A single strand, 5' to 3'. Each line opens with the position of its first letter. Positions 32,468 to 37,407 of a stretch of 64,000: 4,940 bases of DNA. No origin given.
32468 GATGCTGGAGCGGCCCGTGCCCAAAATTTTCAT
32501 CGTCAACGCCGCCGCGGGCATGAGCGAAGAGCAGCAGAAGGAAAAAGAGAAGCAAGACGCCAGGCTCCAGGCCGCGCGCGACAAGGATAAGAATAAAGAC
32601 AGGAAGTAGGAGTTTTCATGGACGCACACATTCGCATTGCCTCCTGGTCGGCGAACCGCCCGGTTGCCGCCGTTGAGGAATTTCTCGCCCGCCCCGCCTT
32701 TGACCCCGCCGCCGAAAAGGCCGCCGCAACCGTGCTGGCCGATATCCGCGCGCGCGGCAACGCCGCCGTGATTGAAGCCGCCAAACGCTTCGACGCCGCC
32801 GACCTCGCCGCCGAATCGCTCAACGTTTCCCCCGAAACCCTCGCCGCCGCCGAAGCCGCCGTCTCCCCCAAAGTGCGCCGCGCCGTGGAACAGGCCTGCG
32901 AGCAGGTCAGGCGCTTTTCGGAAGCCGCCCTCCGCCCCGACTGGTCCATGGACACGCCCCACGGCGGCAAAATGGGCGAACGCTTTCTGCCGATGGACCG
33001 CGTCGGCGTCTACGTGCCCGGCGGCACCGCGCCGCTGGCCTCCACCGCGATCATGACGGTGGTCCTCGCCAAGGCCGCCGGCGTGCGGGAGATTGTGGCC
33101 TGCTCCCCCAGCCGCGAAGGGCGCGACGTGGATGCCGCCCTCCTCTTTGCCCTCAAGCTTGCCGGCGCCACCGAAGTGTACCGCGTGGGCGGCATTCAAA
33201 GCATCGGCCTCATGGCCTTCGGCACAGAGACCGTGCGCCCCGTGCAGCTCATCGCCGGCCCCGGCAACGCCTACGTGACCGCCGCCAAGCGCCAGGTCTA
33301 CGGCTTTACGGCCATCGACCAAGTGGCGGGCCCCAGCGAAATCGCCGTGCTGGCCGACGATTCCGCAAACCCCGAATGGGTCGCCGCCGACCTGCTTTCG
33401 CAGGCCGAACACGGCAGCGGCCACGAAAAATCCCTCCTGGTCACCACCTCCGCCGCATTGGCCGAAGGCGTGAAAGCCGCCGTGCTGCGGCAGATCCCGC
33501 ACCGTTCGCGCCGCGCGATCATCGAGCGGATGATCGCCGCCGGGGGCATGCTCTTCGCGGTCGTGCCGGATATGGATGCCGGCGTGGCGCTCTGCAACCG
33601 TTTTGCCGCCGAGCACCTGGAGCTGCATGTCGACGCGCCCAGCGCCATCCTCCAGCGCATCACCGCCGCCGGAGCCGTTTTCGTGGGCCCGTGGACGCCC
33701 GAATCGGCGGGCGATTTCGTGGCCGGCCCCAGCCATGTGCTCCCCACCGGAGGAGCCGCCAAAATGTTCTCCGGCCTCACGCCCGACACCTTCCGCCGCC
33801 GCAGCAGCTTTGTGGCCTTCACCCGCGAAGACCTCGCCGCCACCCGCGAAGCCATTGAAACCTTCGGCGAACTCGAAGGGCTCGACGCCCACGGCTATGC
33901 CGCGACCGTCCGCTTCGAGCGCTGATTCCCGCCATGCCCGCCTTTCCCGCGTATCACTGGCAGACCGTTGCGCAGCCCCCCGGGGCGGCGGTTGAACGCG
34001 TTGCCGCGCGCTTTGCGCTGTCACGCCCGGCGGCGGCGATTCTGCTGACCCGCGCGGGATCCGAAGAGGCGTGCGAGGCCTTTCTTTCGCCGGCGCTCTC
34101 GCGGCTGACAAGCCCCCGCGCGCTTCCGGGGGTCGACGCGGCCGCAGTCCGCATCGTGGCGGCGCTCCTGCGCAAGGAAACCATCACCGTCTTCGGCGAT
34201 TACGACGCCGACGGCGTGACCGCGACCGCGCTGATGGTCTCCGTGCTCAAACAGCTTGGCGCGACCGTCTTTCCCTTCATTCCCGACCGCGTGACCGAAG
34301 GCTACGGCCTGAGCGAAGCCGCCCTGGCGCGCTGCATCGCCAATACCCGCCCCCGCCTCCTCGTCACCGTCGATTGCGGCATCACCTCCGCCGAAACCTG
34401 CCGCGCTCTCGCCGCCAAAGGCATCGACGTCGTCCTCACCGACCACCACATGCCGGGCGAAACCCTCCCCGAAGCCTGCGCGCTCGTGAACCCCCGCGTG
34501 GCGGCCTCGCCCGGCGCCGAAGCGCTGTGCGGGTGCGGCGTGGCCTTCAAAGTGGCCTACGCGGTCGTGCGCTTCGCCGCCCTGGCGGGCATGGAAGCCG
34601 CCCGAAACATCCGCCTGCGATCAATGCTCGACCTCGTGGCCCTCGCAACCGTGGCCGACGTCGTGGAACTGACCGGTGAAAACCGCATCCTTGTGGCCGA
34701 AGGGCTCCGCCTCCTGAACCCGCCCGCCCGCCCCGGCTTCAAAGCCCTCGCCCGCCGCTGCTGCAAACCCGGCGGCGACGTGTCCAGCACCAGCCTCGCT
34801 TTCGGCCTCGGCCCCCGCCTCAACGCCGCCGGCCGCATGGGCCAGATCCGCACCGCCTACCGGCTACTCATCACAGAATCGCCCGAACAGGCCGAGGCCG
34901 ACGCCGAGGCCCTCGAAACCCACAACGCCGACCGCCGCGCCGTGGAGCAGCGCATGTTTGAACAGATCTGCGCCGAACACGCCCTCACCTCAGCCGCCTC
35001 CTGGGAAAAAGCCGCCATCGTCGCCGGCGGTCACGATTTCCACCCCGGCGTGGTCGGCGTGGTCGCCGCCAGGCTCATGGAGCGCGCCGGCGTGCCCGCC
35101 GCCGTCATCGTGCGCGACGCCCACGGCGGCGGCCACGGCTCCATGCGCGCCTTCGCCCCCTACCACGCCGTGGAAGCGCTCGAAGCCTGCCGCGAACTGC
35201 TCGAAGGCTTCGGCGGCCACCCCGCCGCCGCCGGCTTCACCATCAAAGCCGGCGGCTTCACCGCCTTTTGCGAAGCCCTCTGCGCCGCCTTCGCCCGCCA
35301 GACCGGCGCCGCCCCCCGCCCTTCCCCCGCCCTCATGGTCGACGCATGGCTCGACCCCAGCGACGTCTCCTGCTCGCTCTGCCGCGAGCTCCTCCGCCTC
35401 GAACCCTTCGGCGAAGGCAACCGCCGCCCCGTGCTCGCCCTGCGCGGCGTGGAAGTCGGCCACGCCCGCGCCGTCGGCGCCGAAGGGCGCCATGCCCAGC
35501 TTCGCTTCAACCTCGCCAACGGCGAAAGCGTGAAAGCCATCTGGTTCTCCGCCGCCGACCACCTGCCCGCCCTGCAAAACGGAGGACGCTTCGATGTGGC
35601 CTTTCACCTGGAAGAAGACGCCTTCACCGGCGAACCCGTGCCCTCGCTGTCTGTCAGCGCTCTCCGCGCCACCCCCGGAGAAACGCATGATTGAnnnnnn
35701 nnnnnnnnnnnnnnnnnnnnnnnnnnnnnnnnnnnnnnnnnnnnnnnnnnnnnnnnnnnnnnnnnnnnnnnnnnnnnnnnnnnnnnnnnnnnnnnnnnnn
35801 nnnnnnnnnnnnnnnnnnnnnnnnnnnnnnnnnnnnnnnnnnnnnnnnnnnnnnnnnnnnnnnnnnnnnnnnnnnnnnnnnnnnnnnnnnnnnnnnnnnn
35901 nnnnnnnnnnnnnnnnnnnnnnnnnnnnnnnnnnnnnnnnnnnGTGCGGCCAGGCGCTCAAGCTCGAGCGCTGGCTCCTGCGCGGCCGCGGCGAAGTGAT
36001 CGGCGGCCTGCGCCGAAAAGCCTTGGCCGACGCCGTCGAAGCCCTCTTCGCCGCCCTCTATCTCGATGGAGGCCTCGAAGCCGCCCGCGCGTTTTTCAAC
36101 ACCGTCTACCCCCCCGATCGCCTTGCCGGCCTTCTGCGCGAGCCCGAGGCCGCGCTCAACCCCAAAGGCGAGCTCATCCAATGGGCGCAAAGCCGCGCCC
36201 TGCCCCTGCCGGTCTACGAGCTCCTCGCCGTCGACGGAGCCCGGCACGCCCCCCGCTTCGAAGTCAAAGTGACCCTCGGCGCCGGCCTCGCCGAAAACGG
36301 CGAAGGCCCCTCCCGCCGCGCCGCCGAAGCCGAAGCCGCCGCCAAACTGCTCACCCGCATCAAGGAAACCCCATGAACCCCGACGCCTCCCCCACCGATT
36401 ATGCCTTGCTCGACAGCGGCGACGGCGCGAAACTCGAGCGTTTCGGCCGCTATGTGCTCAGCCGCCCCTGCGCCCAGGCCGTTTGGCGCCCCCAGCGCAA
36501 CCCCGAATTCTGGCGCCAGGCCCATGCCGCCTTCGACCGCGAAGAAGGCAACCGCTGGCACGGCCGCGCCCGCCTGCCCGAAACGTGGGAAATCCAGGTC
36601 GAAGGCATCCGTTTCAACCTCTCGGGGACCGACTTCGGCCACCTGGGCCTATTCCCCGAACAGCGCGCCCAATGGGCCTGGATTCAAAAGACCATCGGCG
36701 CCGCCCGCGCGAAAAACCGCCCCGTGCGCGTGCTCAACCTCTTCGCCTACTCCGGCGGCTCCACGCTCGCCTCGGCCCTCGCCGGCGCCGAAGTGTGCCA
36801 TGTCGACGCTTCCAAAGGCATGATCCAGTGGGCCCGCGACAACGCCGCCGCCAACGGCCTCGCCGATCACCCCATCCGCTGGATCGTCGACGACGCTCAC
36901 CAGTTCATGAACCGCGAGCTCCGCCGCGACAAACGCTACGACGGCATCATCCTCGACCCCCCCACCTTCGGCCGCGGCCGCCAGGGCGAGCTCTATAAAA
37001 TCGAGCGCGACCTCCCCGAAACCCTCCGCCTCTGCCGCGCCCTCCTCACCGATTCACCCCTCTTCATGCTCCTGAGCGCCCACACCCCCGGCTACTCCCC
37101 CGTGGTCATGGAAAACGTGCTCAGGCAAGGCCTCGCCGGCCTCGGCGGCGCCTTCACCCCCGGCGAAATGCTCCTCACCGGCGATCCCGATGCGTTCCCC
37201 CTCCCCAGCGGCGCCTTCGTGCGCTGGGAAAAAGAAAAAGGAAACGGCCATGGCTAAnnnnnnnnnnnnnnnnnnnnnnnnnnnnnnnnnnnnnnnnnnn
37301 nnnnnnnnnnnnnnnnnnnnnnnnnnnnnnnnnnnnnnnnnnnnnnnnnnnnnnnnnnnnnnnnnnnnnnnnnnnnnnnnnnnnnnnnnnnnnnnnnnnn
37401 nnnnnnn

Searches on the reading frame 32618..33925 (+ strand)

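Call 13: search_protein_families(library=pfam, proteins=[window:32618-33925:+], max_evalue=0.001)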
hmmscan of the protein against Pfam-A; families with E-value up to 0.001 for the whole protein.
window:32618-33925:+ (435 aa): 1 family
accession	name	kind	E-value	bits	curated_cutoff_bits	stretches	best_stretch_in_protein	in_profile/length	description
PF00815.25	Histidinol_dh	-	1.8e-140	469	27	1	31-433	10-411/411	Histidinol dehydrogenase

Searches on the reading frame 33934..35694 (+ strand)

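Call 13: search_protein_families(library=pfam, proteins=[window:33934-35694:+], max_evalue=0.001)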
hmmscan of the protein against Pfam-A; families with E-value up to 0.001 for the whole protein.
window:33934-35694:+ (586 aa): 3 families
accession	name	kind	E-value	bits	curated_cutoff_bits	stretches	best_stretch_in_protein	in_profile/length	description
PF17768.7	RecJ_OB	-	1.2e-24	86.9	27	1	469-574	1-105/107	RecJ OB domain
PF01368.27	DHH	-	6.1e-24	85.1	28.1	1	83-239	1-125/125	DHH family, N-terminal domain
PF02272.25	DHHA1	-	6.1e-13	49.6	25.9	1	361-453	4-100/102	DHHA1 domain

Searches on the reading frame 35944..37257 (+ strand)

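Call 13: search_protein_families(library=pfam, proteins=[window:35944-37257:+], max_evalue=0.001)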
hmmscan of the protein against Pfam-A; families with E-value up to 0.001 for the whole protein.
window:35944-37257:+ (437 aa): 4 families
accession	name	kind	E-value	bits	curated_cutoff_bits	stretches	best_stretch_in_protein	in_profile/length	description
PF10672.15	Methyltrans_SAM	-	1.6e-14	54.3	27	1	211-361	82-228/286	S-adenosylmethionine-dependent methyltransferase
PF13649.12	Methyltransf_25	-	0.00021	22.4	27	1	271-336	9-69/97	Methyltransferase domain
PF03602.21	Cons_hypoth95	-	0.00034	20.8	24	1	258-340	40-122/182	Conserved hypothetical protein 95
PF09445.16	Methyltransf_15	-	0.00082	19.4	22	0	263-344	4-84/165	RNA cap guanine-N2 methyltransferase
